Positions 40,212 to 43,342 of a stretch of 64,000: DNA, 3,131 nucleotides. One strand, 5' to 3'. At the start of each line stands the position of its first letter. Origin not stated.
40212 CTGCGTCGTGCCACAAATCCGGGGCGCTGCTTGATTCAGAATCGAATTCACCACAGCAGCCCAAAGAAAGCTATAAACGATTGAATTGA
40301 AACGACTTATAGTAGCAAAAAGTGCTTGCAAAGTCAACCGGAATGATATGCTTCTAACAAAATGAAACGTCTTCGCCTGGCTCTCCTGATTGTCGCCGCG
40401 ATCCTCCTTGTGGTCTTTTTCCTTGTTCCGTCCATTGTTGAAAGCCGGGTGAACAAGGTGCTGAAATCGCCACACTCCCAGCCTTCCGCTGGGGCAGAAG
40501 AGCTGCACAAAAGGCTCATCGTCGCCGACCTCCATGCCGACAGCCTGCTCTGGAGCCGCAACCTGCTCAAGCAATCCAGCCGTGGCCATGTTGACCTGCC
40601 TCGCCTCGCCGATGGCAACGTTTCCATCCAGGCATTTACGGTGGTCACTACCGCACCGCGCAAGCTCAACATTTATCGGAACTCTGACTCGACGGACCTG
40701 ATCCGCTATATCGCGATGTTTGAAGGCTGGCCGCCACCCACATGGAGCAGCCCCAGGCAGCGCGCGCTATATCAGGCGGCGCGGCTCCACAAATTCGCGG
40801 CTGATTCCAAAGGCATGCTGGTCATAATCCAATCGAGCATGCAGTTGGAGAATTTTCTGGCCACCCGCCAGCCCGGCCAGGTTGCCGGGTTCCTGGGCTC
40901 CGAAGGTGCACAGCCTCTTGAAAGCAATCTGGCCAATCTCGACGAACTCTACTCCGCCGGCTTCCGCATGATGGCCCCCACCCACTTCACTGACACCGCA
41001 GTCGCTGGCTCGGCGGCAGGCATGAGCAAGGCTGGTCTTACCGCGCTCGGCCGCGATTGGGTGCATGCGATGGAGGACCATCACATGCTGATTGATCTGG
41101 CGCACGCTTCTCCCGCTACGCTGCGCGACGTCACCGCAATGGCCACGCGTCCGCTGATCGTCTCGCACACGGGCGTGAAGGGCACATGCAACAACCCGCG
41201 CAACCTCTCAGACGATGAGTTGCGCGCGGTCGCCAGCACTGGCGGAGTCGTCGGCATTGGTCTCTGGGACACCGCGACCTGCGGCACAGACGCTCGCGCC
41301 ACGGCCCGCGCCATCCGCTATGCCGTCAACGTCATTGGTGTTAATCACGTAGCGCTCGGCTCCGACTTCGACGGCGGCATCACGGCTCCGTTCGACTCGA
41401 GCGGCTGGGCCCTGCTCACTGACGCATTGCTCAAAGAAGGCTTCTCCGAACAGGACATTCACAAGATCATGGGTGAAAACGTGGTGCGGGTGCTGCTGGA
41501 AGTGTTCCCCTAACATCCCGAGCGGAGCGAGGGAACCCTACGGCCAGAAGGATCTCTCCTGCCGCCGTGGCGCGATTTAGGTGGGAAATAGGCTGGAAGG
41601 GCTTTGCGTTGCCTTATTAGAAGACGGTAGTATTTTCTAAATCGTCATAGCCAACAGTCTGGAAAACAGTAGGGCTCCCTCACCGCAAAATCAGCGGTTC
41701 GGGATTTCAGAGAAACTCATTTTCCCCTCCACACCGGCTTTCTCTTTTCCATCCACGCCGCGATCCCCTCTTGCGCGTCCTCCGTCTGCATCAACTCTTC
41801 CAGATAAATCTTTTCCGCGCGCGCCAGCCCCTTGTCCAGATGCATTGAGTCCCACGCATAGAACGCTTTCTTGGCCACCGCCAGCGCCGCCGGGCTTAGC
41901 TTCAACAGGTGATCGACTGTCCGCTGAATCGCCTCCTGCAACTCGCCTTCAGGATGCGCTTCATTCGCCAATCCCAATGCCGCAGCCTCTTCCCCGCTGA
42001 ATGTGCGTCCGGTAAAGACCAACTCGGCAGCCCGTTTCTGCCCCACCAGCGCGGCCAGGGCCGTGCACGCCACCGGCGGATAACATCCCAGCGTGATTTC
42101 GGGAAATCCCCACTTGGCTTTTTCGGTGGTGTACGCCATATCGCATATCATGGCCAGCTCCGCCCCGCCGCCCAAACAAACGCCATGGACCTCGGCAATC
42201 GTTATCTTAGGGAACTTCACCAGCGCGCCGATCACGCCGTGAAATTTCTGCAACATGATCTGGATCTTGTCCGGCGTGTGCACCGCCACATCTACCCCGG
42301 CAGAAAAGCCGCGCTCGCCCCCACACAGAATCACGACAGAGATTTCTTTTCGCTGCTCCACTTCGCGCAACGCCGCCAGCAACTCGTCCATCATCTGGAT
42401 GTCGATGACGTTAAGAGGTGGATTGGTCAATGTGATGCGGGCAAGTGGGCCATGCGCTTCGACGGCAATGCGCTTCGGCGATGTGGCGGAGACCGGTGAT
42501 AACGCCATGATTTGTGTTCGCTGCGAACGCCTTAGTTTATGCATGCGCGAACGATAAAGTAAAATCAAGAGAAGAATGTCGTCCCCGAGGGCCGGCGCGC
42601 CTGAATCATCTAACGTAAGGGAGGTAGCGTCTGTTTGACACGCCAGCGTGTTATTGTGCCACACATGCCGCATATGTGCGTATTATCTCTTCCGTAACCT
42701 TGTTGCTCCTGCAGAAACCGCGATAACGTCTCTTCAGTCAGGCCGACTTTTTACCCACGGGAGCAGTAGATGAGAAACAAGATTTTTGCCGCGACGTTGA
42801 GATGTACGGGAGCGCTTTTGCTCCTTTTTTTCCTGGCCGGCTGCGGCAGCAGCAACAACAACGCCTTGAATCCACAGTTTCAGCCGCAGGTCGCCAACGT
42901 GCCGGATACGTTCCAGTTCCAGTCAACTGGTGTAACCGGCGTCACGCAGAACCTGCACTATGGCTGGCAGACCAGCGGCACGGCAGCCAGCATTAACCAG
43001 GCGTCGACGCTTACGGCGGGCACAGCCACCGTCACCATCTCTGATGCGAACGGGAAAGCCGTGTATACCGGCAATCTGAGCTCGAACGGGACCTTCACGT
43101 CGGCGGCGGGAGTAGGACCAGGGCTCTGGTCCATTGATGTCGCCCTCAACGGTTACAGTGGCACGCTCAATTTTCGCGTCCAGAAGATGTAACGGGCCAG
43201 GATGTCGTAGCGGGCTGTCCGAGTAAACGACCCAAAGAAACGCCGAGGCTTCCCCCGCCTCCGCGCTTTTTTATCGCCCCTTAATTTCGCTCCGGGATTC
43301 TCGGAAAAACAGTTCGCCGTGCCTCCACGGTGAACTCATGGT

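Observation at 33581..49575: Hybrid aromatic acyl-CoA island: Hcr-type molybdenum enzyme beside an orphan BoxB-type diiron oxygenase, with CoA-transferase activation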

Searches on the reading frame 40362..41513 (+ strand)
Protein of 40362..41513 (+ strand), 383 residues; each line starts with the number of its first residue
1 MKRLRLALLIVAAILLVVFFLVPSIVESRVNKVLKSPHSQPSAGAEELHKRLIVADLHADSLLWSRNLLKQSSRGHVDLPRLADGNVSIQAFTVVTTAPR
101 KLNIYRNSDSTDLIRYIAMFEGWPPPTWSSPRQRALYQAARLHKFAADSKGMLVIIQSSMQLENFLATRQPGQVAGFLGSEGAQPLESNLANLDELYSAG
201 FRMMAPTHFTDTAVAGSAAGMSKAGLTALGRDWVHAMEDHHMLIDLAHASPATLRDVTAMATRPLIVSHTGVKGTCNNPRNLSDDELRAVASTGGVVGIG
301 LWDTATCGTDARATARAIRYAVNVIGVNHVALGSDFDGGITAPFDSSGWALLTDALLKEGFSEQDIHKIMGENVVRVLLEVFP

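Call 4: search_protein_families(library=pfam, proteins=[window:40362-41513:+])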
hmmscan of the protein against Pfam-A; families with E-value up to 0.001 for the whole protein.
window:40362-41513:+ (383 aa): 1 family
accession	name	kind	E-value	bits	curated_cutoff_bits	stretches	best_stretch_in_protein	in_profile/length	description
PF01244.27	Peptidase_M19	-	1.1e-71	242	26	1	48-378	2-317/319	Membrane dipeptidase (Peptidase family M19)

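Call 26: search_protein_families(library=ncbifam, proteins=[window:40362-41513:+], max_evalue=0.00001)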
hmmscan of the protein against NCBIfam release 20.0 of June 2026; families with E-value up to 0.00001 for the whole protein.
window:40362-41513:+ (383 aa): 0 families

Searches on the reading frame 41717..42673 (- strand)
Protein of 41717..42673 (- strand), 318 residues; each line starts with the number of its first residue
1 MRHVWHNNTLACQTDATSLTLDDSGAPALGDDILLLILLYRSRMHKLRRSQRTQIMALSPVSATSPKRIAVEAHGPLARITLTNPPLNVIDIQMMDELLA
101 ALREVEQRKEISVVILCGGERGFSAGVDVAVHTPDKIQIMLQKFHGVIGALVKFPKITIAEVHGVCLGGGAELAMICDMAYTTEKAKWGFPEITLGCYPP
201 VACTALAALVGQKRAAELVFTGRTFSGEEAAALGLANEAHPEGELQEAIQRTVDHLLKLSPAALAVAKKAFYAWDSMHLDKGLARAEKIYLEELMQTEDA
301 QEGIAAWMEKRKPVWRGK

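Call 4: search_protein_families(library=pfam, proteins=[window:41717-42673:-])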
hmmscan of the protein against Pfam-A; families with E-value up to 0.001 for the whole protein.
window:41717-42673:- (318 aa): 2 families
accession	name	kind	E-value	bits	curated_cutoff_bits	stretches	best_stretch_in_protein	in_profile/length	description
PF00378.25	ECH_1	-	3.1e-52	177.8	27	1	76-317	5-250/251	Enoyl-CoA hydratase/isomerase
PF16113.10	ECH_2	-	1.2e-30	107.6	27.2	1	78-248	2-180/335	Enoyl-CoA hydratase/isomerase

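Call 6: search_protein_families(library=ncbifam, proteins=[window:41717-42673:-], max_evalue=0.00001)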
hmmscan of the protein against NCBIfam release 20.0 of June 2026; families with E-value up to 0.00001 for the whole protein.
window:41717-42673:- (318 aa): 71 families (the best 25 are shown)
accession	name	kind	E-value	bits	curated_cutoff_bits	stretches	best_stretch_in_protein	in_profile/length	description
NF005803.0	PRK07658.1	equivalog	1e-50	172.5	313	1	69-318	4-257/257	enoyl-CoA hydratase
NF006008.0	PRK08139.1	equivalog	1.2e-46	159.4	313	1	65-317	9-265/266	enoyl-CoA hydratase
TIGR03189.1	dienoyl_CoA_hyt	equivalog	1.5e-45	155.5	292.5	1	70-316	4-249/251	cyclohexa-1,5-dienecarbonyl-CoA hydratase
NF004517.0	PRK05862.1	equivalog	1.5e-42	145.9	396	1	67-316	4-255/257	enoyl-CoA hydratase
NF004781.0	PRK06127.1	subfamily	2e-42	145.7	291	1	64-318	8-269/269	enoyl-CoA hydratase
NF051848.1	EnCoAHydtEchA19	equivalog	1.3e-41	142.8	400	1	69-318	2-258/258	enoyl-CoA hydratase EchA19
NF006566.0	PRK09076.1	subfamily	5.5e-41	140.9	286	1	67-316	5-258/260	enoyl-CoA hydratase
NF006007.0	PRK08138.1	subfamily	6.6e-41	140.4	355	1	78-318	19-261/261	enoyl-CoA hydratase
NF004796.0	PRK06144.1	subfamily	3e-40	138.4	272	1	64-318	5-262/262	enoyl-CoA hydratase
NF005802.0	PRK07657.1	equivalog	9.2e-40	136.8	363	1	77-318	14-260/260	enoyl-CoA hydratase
NF007239.0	PRK09674.1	equivalog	6.6e-39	133.9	371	1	73-318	10-257/257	2,3-dehydroadipyl-CoA hydratase PaaF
NF042430.2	EnCoAhydt_DpgD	equivalog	2.2e-38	132.2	400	1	73-317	3-257/258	enoyl-CoA-hydratase DpgD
NF006100.0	PRK08252.1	subfamily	2.3e-38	132.2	282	1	68-318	4-254/254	crotonase/enoyl-CoA hydratase family protein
NF004634.0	PRK05980.1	equivalog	2.7e-38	131.8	375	1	69-315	5-260/263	crotonase/enoyl-CoA hydratase family protein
NF004475.0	PRK05809.1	subfamily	7.6e-38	130.5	394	1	67-316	4-258/260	short-chain-enoyl-CoA hydratase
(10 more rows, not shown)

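Call 22: search_solved_structures(query=window:41717-42673:-, max_evalue=1e-25)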
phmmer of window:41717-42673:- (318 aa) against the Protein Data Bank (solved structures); distinct sequences matched with E-value up to 1e-25: 35.
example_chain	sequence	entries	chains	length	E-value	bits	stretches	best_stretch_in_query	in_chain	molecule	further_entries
5zai_A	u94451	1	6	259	1.2e-37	133.1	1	70-318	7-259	3-hydroxypropionyl-coenzyme A dehydratase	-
2pbp_A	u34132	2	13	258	4e-36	128.1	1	69-318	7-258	Enoyl-CoA hydratase subunit I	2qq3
5jbx_A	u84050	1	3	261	2e-35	125.9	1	69-318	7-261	3-hydroxybutyryl-CoA dehydratase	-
5jbw_A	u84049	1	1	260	2.1e-35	125.8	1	70-318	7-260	3-hydroxybutyryl-CoA dehydratase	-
3pea_A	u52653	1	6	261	2.4e-35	125.6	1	69-317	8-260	Enoyl-CoA hydratase/isomerase family protein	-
3h81_A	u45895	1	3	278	2.5e-34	122.2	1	66-315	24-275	enoyl-CoA hydratase echA8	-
3q0j_A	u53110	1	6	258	4.4e-34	121.4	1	69-315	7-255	enoyl-CoA hydratase echA8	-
3pzk_A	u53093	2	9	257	4.8e-34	121.3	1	69-315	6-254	e enoyl-CoA hydratase echA8 | enoyl-CoA hydratase echA8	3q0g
4fjw_D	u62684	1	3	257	1.2e-33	120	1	69-315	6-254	Probable enoyl-CoA hydratase echA8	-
1ey3_A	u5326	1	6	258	1.9e-32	116.1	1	80-313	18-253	ENOYL-COA HYDRATASE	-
1mj3_A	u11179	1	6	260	1.9e-32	116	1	80-313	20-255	ENOYL-COA HYDRATASE, MITOCHONDRIAL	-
1dub_A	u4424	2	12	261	2e-32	116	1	80-313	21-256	2-ENOYL-COA HYDRATASE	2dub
9rgq_A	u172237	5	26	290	2.5e-32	115.7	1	80-313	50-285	Enoyl-CoA hydratase, mitochondrial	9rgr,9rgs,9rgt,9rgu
5xzd_A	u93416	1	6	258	2.7e-32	115.5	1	69-317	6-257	Enoyl-CoA hydratase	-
9qwv_A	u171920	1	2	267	4.6e-31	111.5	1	74-316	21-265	Enoyl-CoA hydratase, mitochondrial, putative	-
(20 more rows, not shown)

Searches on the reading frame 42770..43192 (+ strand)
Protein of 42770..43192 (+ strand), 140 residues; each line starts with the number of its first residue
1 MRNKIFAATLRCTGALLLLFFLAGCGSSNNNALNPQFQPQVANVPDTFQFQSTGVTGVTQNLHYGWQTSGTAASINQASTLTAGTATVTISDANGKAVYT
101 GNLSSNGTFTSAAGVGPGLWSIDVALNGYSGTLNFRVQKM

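Call 4: search_protein_families(library=pfam, proteins=[window:42770-43192:+])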
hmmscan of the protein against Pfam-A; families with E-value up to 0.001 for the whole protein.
window:42770-43192:+ (140 aa): 0 families

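Call 26: search_protein_families(library=ncbifam, proteins=[window:42770-43192:+], max_evalue=0.00001)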
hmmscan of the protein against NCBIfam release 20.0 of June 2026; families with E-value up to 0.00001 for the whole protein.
window:42770-43192:+ (140 aa): 0 families
